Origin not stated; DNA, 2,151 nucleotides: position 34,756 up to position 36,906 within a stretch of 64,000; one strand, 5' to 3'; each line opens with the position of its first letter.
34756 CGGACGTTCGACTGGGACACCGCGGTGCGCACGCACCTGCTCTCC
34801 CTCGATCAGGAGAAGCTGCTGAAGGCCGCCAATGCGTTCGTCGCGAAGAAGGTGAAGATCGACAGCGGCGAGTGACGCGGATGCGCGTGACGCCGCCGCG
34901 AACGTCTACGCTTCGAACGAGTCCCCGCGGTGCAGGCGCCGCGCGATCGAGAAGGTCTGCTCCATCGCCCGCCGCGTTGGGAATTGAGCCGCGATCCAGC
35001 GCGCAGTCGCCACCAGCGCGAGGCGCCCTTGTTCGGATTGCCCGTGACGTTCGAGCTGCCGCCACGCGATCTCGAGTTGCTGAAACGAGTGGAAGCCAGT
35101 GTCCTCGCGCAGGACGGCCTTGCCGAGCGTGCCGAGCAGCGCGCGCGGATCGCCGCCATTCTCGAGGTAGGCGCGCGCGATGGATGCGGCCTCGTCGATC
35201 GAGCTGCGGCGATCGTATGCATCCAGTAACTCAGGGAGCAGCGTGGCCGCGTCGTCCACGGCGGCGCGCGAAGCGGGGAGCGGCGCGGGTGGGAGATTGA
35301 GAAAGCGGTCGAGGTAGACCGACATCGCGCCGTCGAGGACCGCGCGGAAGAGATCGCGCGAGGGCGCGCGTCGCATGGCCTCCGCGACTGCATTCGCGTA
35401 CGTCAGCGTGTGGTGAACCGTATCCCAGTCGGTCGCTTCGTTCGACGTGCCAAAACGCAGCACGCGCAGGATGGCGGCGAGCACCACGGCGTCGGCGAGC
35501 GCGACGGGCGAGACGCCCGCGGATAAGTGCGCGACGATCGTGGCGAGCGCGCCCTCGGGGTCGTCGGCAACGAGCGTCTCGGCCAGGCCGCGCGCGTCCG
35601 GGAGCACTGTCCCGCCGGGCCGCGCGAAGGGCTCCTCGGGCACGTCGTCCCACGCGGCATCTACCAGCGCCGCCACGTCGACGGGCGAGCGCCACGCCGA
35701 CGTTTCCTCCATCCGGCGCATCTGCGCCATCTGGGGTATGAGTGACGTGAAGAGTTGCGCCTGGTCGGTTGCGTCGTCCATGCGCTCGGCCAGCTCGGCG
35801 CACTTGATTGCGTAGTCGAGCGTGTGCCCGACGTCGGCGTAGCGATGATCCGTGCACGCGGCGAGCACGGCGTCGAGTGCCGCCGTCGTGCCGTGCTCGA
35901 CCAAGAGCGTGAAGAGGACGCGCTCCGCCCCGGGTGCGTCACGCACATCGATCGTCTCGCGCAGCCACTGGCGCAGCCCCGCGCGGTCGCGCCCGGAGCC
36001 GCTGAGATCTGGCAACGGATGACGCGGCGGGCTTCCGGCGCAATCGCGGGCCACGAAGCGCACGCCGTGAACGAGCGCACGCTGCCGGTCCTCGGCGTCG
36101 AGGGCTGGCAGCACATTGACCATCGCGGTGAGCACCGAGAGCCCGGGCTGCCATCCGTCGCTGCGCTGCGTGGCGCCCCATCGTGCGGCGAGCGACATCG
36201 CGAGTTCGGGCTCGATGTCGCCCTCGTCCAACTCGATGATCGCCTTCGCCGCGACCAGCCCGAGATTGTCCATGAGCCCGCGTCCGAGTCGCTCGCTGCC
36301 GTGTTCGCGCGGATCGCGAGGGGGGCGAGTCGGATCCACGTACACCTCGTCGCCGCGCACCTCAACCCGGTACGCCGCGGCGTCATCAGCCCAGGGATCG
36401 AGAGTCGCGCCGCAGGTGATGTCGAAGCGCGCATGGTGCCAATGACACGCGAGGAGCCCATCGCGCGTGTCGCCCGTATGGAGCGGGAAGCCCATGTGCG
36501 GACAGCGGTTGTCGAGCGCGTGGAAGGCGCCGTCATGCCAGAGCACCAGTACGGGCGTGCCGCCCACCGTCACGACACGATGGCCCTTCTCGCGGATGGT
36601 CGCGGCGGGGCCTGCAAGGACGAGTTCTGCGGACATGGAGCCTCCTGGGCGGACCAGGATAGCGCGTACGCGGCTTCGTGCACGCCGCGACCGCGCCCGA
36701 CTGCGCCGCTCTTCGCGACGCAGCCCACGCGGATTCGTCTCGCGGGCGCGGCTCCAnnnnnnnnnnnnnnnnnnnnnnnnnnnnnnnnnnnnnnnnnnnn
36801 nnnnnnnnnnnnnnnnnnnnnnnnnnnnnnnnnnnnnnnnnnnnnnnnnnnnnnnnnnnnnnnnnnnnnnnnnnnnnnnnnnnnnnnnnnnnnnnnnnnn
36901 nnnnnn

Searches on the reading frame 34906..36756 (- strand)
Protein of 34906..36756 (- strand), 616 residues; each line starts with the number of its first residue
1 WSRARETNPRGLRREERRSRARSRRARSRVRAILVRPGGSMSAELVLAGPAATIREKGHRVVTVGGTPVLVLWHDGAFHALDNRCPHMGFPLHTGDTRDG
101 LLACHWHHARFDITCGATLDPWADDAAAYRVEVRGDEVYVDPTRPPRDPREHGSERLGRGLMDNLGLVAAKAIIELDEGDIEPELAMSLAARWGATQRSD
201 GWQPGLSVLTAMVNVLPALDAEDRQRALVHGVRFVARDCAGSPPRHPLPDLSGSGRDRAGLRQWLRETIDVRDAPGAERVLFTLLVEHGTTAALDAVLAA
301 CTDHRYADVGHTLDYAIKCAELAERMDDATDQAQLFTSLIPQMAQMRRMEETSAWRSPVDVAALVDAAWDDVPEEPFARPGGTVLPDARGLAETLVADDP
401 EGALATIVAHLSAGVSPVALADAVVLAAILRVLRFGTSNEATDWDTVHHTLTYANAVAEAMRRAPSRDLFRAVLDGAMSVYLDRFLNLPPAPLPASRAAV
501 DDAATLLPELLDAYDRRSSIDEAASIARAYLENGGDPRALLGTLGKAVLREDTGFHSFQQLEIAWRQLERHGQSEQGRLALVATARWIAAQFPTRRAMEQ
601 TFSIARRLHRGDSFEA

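Call 10: search_protein_families(library=pfam, proteins=[window:34906-36756:-], max_evalue=0.01)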
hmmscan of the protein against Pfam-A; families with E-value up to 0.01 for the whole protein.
window:34906-36756:- (616 aa): 3 families
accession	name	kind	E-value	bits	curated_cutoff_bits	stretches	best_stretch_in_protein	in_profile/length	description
PF00355.32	Rieske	-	1.3e-14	54.2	20.3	1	47-123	4-81/88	Rieske [2Fe-2S] domain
PF22543.2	Rieske_4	-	3.6e-07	30.9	28.4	1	49-119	4-78/119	Soluble Rieske-type ferredoxin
PF13806.12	Rieske_2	-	6.2e-05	23.3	27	1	53-140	10-103/104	Rieske-like [2Fe-2S] domain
